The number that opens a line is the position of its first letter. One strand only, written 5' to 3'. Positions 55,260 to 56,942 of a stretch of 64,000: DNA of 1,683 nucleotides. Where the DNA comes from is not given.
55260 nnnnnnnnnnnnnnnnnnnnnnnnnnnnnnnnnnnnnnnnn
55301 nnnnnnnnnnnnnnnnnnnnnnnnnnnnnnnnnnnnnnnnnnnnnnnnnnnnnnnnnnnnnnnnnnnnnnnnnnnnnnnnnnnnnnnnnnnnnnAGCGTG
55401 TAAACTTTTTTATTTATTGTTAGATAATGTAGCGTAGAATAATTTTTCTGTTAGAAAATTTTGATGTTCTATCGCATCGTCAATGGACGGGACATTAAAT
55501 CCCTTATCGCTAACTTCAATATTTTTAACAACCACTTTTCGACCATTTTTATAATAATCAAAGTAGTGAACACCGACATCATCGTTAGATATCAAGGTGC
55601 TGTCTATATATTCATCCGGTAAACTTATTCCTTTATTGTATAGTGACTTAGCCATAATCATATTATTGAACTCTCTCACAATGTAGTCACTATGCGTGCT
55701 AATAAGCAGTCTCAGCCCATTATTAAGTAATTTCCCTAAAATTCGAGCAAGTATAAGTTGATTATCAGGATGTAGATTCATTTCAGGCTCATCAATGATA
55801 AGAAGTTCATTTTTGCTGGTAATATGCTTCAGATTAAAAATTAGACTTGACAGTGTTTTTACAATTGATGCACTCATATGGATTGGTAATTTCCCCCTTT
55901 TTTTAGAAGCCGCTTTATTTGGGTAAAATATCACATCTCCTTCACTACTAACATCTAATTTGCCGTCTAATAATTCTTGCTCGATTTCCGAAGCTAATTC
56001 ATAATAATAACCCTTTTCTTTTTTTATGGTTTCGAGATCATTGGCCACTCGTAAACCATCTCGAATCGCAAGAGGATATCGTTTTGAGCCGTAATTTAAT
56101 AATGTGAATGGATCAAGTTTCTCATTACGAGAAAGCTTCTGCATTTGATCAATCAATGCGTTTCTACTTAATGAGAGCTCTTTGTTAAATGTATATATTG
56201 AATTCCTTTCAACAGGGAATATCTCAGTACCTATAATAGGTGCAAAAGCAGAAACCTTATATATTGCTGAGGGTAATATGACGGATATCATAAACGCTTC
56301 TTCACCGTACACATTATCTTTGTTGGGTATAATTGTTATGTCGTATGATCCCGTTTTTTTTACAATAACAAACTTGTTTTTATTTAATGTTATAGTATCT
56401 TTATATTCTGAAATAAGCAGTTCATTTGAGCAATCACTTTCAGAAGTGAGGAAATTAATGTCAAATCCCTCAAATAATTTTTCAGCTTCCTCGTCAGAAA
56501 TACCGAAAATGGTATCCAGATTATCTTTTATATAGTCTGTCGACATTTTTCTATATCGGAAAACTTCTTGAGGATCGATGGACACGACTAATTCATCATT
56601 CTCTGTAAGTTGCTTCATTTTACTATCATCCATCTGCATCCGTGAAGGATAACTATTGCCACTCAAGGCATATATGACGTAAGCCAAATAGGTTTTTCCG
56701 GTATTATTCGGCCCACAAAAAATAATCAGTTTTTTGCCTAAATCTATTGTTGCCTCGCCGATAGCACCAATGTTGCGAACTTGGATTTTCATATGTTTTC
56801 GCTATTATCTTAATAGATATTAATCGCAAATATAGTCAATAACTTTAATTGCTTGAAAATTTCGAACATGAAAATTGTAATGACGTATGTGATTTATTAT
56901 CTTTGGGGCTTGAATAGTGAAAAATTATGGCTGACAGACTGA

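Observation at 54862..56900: AT-rich two-gene cassette: ABC-type ATPase + small PD-(D/E)xK-like protein inserted between rplS and surE (Septu/PARIS-like logic with a different effector)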

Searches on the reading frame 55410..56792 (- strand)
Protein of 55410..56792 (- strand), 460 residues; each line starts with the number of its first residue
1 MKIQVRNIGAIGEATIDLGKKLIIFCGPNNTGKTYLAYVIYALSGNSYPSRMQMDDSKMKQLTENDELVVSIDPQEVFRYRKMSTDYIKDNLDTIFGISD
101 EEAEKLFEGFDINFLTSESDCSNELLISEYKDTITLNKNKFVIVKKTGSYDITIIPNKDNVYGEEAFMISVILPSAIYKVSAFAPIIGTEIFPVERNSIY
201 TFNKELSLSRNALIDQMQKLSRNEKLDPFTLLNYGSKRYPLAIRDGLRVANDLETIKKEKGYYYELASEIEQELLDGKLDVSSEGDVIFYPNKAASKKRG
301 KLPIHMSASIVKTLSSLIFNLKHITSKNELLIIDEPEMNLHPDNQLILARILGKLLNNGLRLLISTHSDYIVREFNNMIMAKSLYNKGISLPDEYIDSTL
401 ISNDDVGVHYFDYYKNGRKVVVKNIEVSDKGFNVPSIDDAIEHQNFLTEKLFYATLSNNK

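Call 3: search_protein_families(library=pfam, proteins=[window:55410-56792:-], max_evalue=1)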
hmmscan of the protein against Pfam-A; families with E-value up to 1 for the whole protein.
window:55410-56792:- (460 aa): 8 families
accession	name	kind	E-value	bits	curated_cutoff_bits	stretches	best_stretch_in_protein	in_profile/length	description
PF13175.12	AAA_15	-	4.6e-23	82.9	32.1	1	2-372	5-374/374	AAA ATPase domain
PF13304.12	AAA_21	-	1.9e-10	41.7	27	1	327-372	258-303/304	AAA domain, putative AbiEii toxin, Type IV TA system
PF13476.12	AAA_23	-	9.3e-06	26.8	27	1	2-127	1-87/201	AAA domain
PF02463.25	SMC_N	-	0.0021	17.9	40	1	316-381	148-211/220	RecF/RecN/SMC N terminal domain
PF13238.12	AAA_18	-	0.003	18.5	29.4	1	23-110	1-80/128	AAA domain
PF23068.1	CUB_M02D8_5_7th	-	0.075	13.7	28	1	83-150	15-83/114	M02D8_5-like, seventh CUB domain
PF00004.35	AAA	-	0.19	12.6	21.2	1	23-45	1-23/131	ATPase family associated with various cellular activities (AAA)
PF00005.33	ABC_tran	-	0.2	12.7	25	0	21-115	12-97/137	ABC transporter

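Call 4: search_protein_families(library=padloc, proteins=[window:55410-56792:-], max_evalue=1)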
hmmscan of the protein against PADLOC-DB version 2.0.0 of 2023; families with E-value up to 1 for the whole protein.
window:55410-56792:- (460 aa): 93 families (the best 25 are shown)
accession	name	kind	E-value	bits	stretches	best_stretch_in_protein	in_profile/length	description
PDLC04033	PD-T4-4_A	-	4.2e-84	281.4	1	1-454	1-457/460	-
PDLC04664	PDC-M47A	-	4.5e-66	221.7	1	1-453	1-458/461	-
PDLC04032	PD-T4-4_A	-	1.7e-47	160.5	1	1-453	1-467/474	-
PDLC02979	AriA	-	7.4e-26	89.8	1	2-372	5-373/373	-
PDLC03878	NsnB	-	7.2e-20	70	1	2-431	4-322/345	-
PDLC04213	HEC-02A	-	4.4e-17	60.6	2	272-376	174-280/337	-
PDLC04214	HEC-02A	-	3.1e-16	57.6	2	265-382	177-292/338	-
PDLC04710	PDC-M56A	-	1e-12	45.7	2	326-375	239-294/382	-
PDLC04146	HEC-02B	-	1.3e-12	45.4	2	328-380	239-291/344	-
PDLC00075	GajA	-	1.8e-12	44.5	2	318-376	261-314/536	AAA ATPase domain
PDLC02358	Old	-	2.1e-12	44.6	2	309-374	267-331/578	Old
PDLC02980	AriA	-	5.8e-12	44.2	2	325-372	256-303/304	-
PDLC00305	PtuA1|PtuA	-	6.8e-12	43.4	2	323-376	240-292/392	AAA ATPase domain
PDLC00082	GajA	-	2.6e-11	40.6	2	329-380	374-428/694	AAA ATPase domain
PDLC02915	ATPase-Toprim_I-B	-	4.1e-11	40.4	2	309-382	237-309/623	-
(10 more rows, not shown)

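Call 5: search_protein_families(library=ncbifam, proteins=[window:55410-56792:-], max_evalue=1)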
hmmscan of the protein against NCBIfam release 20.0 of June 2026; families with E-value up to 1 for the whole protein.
window:55410-56792:- (460 aa): 19 families
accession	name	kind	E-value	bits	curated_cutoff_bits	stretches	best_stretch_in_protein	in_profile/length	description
NF038234.1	retron_eff_Eco8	equivalog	3.6e-06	25.9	250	1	310-374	255-327/679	retron Eco8 family effector endonuclease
TIGR03608.1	L_ocin_972_ABC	subfamily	6.1e-05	22.6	254.85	1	323-379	148-204/206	putative bacteriocin export ABC transporter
TIGR02673.1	FtsE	equivalog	7.6e-05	22.5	264.85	1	324-380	152-208/214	cell division ATP-binding protein FtsE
NF041760.1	PtuA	equivalog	0.00011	21.3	500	1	304-373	353-421/524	retron Ec78 anti-phage system effector ATPase PtuA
TIGR01166.1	cbiO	subfamily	0.00025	20.6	211.8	1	325-367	143-185/190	cobalt ABC transporter, ATP-binding protein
TIGR04406.1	LPS_export_lptB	equivalog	0.00078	18.8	240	1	22-108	29-121/239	LPS export ABC transporter ATP-binding protein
NF002981.0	PRK03695.1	equivalog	0.00096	18.6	281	1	323-367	151-195/253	vitamin B12 ABC transporter ATP-binding protein BtuD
NF008144.0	PRK10895.1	equivalog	0.0066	15.9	381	0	22-115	31-130/241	LPS export ABC transporter ATP-binding protein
TIGR01189.1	ccmA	equivalog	0.012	15.3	131.6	1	324-374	142-192/198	heme ABC exporter ATP-binding protein CcmA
NF007908.0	PRK10619.1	equivalog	0.014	14.7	466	1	296-377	143-220/257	histidine ABC transporter ATP-binding protein HisP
TIGR00611.2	recf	equivalog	0.026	13.7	172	1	2-45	3-46/339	DNA replication/repair protein RecF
NF047739.1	antiphage_MADS3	equivalog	0.051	12.7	420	0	322-375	331-382/427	methylation-associated defense system AAA family ATPase MAD3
NF010068.0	PRK13548.1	equivalog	0.06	12.4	261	0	318-367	152-201/261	heme ABC transporter ATP-binding protein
TIGR01288.1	nodI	equivalog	0.11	11.5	424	1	326-368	152-194/303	nodulation factor ABC transporter ATP-binding protein NodI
NF010059.0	PRK13536.1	equivalog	0.11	11.2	549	1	327-367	192-232/342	nodulation factor ABC transporter ATP-binding protein NodI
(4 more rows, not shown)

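Call 41: find_homologous_proteins(query=window:55410-56792:-, max_evalue=1e-10)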
Query window:55410-56792:- (460 aa): 3038 proteins with E <= 1e-10 among 8000 candidates; the best 120 are listed.
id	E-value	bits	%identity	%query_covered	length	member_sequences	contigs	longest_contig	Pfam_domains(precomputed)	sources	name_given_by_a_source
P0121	1.9e-297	1004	100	100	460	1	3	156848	PF13175.13,PF13476.13,PF13304.13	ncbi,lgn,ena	-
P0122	1.2e-150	520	55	100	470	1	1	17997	PF13175.13,PF13304.13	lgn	-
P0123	1.1e-147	511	56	97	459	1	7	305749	PF13175.13,PF13304.13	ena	-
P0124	2.0e-142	493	54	98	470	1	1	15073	PF13175.13,PF13304.13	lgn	-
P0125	1.4e-136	474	53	99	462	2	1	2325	PF13175.13,PF13304.13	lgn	-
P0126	5.6e-134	465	52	99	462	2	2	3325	PF13175.13,PF13304.13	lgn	-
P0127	3.1e-130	453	52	98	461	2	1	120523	PF13175.13,PF13304.13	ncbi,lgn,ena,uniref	ncbi:hypothetical protein SDC9_22711 [bioreactor metagenome]|uniref:Endonuclease GajA/Old nuclease/R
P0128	1.0e-127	445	47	98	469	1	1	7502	PF13175.13,PF13476.13,PF13304.13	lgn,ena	-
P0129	4.7e-125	436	48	98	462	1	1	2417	PF13175.13,PF13304.13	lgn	-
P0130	5.2e-124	432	51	99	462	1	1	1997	PF13175.13,PF13304.13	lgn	-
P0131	7.6e-124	432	51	97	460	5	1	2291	PF13175.13,PF13304.13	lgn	-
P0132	1.2e-123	431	50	99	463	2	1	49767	PF13175.13,PF13304.13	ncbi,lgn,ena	-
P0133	1.8e-123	431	50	98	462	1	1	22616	PF13175.13,PF13304.13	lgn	-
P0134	6.6e-123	429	47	98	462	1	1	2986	PF13175.13,PF13304.13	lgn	-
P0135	1.4e-122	428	47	98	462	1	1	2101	PF13175.13,PF13476.13,PF13304.13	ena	-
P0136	6.1e-122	426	49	99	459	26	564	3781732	PF13175.13,PF13304.13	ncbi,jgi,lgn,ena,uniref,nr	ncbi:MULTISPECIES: AAA family ATPase [Phocaeicola]|jgi:predicted ATP-dependent endonuclease of OLD f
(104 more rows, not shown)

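Call 42: find_encoding_contigs(protein=P0123, flank=6000, max_places=3)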
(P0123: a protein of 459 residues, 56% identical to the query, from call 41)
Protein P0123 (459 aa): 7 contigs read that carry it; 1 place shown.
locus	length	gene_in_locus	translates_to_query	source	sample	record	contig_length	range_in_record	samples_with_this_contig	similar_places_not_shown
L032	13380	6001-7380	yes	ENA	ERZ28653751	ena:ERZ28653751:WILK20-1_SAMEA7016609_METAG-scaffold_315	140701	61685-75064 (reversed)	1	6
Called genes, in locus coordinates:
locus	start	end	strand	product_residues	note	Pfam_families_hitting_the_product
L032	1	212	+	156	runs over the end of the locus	-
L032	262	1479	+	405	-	-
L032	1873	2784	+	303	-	PF00483:NTP_transferase, PF12804:NTP_transf_3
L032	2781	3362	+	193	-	PF00908:dTDP_sugar_isom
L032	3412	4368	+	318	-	PF01073:3Beta_HSD (weak), PF01370:Epimerase, PF02719:Polysacc_synt_2, PF04321:RmlD_sub_bind, PF08659:KR (weak), PF16363:GDP_Man_Dehyd, PF07993:NAD_binding_4 (weak)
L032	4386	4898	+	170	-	PF08212:Lipocalin_2, PF00061:Lipocalin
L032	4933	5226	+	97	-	PF13151:DUF3990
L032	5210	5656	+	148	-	-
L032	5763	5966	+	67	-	-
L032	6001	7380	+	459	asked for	PF13175:AAA_15, PF13304:AAA_21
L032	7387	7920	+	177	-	-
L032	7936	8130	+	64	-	-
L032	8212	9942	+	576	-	-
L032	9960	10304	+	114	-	-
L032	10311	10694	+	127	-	-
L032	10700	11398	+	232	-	PF20990:DUF2207_C (weak)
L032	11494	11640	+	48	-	-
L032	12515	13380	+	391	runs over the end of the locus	PF02350:Epimerase_2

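Call 43: find_encoding_contigs(protein=P0136, flank=8000, max_places=5)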
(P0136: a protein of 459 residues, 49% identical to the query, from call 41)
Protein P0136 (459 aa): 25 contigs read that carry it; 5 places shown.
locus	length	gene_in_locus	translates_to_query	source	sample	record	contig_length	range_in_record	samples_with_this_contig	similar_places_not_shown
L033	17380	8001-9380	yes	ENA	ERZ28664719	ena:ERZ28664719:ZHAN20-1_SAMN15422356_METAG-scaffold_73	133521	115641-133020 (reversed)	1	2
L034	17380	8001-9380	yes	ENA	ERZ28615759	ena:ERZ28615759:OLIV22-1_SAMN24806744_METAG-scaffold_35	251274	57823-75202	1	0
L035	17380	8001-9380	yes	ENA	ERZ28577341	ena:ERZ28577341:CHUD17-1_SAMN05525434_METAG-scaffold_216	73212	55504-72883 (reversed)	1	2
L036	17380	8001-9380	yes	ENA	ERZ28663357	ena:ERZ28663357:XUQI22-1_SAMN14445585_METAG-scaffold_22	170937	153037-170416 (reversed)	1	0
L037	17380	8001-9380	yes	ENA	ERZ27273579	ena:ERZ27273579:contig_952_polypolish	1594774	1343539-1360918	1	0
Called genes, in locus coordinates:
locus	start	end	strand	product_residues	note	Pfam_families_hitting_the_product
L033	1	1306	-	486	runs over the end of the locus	-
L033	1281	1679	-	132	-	-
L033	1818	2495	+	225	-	-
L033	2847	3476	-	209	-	-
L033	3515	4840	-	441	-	-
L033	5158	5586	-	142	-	-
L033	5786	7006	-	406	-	PF13102:Phage_int_SAM_5, PF00589:Phage_integrase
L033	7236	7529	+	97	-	PF09907:HigB_toxin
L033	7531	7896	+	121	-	PF01381:HTH_3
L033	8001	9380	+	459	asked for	PF13175:AAA_15, PF13304:AAA_21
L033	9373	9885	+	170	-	-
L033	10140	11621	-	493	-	PF00083:Sugar_tr, PF07690:MFS_1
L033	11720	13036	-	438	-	PF01261:AP_endonuc_2, PF27526:XylA2_C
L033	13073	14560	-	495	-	PF00370:FGGY_N, PF02782:FGGY_C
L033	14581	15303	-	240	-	PF00293:NUDIX, PF19368:WHD_AraR (weak), PF21906:WHD_NrtR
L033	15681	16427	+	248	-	PF00753:Lactamase_B, PF12706:Lactamase_B_2, PF23023:Anti-Pycsar_Apyc1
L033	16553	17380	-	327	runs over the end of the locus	PF18942:DUF5689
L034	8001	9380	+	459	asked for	PF13175:AAA_15, PF13304:AAA_21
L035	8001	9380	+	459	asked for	PF13175:AAA_15, PF13304:AAA_21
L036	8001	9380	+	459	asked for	PF13175:AAA_15, PF13304:AAA_21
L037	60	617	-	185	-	-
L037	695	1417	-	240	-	PF01695:IstB_IS21, PF00308:Bac_DnaA (weak)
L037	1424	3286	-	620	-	PF22483:Mu-transpos_C_2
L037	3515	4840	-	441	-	-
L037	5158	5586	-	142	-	-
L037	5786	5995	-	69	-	PF00589:Phage_integrase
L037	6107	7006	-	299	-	PF13102:Phage_int_SAM_5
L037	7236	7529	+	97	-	PF09907:HigB_toxin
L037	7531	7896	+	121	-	PF01381:HTH_3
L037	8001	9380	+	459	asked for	PF13175:AAA_15, PF13304:AAA_21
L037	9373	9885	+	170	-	-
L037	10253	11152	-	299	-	PF01610:DDE_Tnp_ISL3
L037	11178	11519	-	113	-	-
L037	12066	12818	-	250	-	PF12667:NigD_N, PF17415:NigD_C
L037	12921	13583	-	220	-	PF00702:Hydrolase, PF12710:HAD (weak), PF13419:HAD_2, PF13242:Hydrolase_like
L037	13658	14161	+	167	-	PF00881:Nitroreductase, PF14512:TM1586_NiRdase, PF00881:Nitroreductase, PF14512:TM1586_NiRdase (weak)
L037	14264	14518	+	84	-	PF04277:OAD_gamma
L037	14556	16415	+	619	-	PF00682:HMGL-like, PF02436:PYC_OADA, PF00364:Biotin_lipoyl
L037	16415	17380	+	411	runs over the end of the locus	PF03977:OAD_beta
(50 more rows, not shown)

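Call 44: find_encoding_contigs(protein=P0122, flank=6000, max_places=2)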
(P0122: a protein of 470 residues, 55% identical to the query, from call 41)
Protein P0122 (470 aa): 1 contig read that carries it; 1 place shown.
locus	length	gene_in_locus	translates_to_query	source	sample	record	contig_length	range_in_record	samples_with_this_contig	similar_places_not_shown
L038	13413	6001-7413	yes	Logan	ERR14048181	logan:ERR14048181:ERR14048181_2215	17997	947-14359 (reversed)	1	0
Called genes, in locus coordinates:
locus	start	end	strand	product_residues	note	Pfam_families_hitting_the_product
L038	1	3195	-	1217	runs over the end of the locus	PF02368:Big_2, PF21764:Invasin_D4 (faint), PF22359:Big-like (faint), PF26182:Ig_NUP210_5th (faint), PF26918:Ig_Eae (faint), PF02368:Big_2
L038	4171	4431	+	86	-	PF13237:Fer4_10, PF00037:Fer4, PF14697:Fer4_21 (weak), PF12838:Fer4_7, PF13187:Fer4_9, PF13484:Fer4_16 (weak), PF12797:Fer4_2 (weak), PF00037:Fer4, +6 more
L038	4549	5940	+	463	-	PF01336:tRNA_anti-codon, PF00152:tRNA-synt_2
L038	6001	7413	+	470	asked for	PF13175:AAA_15, PF13304:AAA_21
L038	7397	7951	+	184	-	-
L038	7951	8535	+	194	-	PF01725:Ham1p_like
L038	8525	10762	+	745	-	PF13328:HD_4, PF01966:HD (weak), PF04607:RelA_SpoT, PF02824:TGS, PF28438:RelA_RIS (weak), PF13291:ACT_4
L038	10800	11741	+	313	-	PF00348:polyprenyl_synt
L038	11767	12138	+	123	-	PF07332:Phage_holin_3_6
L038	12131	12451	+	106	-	-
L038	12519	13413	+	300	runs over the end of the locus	PF04055:Radical_SAM, PF13186:SPASM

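Call 48: search_dna_similar(query=window:55410-56792:-, collection=plasmids, mode=protein, max_evalue=1e-10, max_rows=30)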
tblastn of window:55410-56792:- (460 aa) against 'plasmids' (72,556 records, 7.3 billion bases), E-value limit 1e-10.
Records with a match: 31; places in all: 31; records where one place covers at least 80% of the query: 13.
Best place of each record, by identity: <60% 31.
By first word of the organism name: Klebsiella 11; Enterococcus 10; Escherichia 8; Annamia 1; Bernardetia 1.
By predicted mobility (MOB-suite, as given by PLSDB): non-mobilizable 15; conjugative 14; mobilizable 2.
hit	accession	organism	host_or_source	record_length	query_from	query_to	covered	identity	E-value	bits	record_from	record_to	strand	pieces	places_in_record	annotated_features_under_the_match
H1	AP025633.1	Annamia dubia NIES-4383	-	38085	1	454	99%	28.9%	3e-35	147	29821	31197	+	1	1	hypothetical protein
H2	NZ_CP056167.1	Escherichia marmotae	culture,Freshwater sample from upstream ...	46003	1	452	98%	28.6%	7e-20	100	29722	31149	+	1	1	AAA family ATPase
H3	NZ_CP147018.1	Bernardetia sp. Wsw4-3y2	Red alga,Red algae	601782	1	451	98%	28.6%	2e-32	138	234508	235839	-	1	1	AAA family ATPase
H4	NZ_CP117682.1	Escherichia albertii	whole organism,bird (unidentified ...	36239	1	452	98%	27.8%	3e-19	99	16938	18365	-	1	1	AAA family ATPase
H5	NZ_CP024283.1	Escherichia albertii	-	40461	1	452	98%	27.8%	3e-19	99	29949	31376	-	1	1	AAA family ATPase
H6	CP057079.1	Escherichia coli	culture,Pooled pig faecal samples ...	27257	1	452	98%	27.0%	1e-17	94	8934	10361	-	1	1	AAA family ATPase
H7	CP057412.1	Escherichia coli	culture,Pooled pig faecal samples ...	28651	1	452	98%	27.0%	1e-17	94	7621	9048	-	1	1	AAA family ATPase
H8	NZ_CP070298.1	Escherichia albertii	Shanxi,Poultry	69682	1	452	98%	27.0%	1e-17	94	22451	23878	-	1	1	AAA family ATPase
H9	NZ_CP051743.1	Escherichia coli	Homo sapiens,whole organism,rectal swab ...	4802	1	445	97%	27.2%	6e-19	97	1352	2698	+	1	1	AAA family ATPase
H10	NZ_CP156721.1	Escherichia coli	Homo sapiens,drainage fluid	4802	1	445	97%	27.2%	6e-19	97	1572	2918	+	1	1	AAA family ATPase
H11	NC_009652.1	Klebsiella pneumoniae subsp. pneumoniae MGH 78578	-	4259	1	387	84%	28.2%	1e-16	90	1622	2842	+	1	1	AAA family ATPase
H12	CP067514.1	Klebsiella pneumoniae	Homo sapiens,other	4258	1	387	84%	27.6%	2e-16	89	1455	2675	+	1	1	AAA family ATPase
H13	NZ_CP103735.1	Klebsiella pneumoniae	Homo sapiens,blood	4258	1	387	84%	27.6%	2e-16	89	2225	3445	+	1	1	AAA family ATPase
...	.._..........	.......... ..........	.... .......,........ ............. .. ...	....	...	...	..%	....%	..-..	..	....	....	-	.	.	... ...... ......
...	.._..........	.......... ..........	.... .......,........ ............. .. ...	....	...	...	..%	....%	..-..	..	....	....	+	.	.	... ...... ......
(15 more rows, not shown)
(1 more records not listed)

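Call 49: search_dna_similar(query=window:55410-56792:-, collection=phages, mode=protein, max_evalue=1e-10, max_rows=20)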
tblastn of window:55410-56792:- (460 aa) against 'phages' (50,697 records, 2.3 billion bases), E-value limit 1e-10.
Records with a match: 3; places in all: 3; records where one place covers at least 80% of the query: 3.
Best place of each record, by identity: <60% 3.
By first word of the organism name: Vibrio 3.
By host as written in the record: Vibrio cyclitrophicus 2; Vibrio cyclitrophicus 10N.222.45.E8 1.
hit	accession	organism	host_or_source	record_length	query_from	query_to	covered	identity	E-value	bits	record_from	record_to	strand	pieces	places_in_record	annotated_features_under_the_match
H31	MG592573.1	Vibrio phage 1.202.O._10N.222.45.E8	Vibrio cyclitrophicus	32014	1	453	98%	25.8%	4e-20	100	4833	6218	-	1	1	AAA domain protein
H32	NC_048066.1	Vibrio phage 1.202.O._10N.222.45.E8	Vibrio cyclitrophicus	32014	1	453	98%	25.8%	4e-20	100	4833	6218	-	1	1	AAA family ATPase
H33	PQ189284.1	Vibrio phage 10N.222.45.E8_PE001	Vibrio cyclitrophicus 10N.222.45.E8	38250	1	453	98%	25.8%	4e-20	100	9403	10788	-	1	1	hypothetical protein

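Call 51: get_annotated_region(hit=H6, flank=2500)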
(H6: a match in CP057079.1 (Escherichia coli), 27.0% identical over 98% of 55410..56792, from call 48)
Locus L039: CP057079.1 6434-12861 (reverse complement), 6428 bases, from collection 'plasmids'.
description: Escherichia coli strain RHB38-C24 plasmid pRHB38-C24_5, complete sequence
organism: Escherichia coli (NCBI taxid 562)
taxonomy: Bacteria; Pseudomonadota; Gammaproteobacteria; Enterobacterales; Enterobacteriaceae; Escherichia; Escherichia coli
host: -; source: culture,Pooled pig faecal samples collected from floor of farm; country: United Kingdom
typing (MOB-suite, as given by PLSDB): mobilizable; replicon IncX1; relaxase MOBP
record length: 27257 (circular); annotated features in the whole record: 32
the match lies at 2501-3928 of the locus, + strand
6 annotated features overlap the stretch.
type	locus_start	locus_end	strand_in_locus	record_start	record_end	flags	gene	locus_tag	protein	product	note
CDS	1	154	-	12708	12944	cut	-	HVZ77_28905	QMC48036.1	hypothetical protein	-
CDS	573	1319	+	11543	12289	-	-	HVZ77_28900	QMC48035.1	ATP-binding protein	-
CDS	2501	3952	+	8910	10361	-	-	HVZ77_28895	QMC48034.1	AAA family ATPase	-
CDS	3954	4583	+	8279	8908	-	-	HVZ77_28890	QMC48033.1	hypothetical protein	-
CDS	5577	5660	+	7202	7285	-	-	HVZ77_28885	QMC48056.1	Damage inducible protein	-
CDS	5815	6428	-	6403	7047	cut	-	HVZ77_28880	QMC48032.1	recombinase family protein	-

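Call 52: get_annotated_region(hit=H9, flank=2000)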
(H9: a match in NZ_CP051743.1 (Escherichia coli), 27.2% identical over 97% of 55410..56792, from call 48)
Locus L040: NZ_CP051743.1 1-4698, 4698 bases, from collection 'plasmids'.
description: Escherichia coli strain SCU-105 plasmid pSCU-105-5, complete sequence
organism: Escherichia coli (NCBI taxid 562)
taxonomy: Bacteria; Pseudomonadota; Gammaproteobacteria; Enterobacterales; Enterobacteriaceae; Escherichia; Escherichia coli
host: -; source: Homo sapiens,whole organism,rectal swab from healthy college student; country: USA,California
typing (MOB-suite, as given by PLSDB): non-mobilizable; replicon Col(MG828),rep_cluster_2373
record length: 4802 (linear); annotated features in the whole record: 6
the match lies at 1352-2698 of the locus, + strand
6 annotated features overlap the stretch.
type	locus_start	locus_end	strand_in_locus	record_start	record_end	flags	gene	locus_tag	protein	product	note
CDS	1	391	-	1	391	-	-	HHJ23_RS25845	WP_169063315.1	helix-turn-helix domain-containing protein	-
CDS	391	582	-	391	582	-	-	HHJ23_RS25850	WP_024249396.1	Rop family plasmid primer RNA-binding protein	-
CDS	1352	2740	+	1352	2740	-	-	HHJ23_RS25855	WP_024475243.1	AAA family ATPase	-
CDS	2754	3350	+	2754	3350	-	-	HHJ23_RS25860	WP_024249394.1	hypothetical protein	-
CDS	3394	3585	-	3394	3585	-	-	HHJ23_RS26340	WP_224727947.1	hypothetical protein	-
CDS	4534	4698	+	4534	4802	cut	-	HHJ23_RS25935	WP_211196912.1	hypothetical protein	-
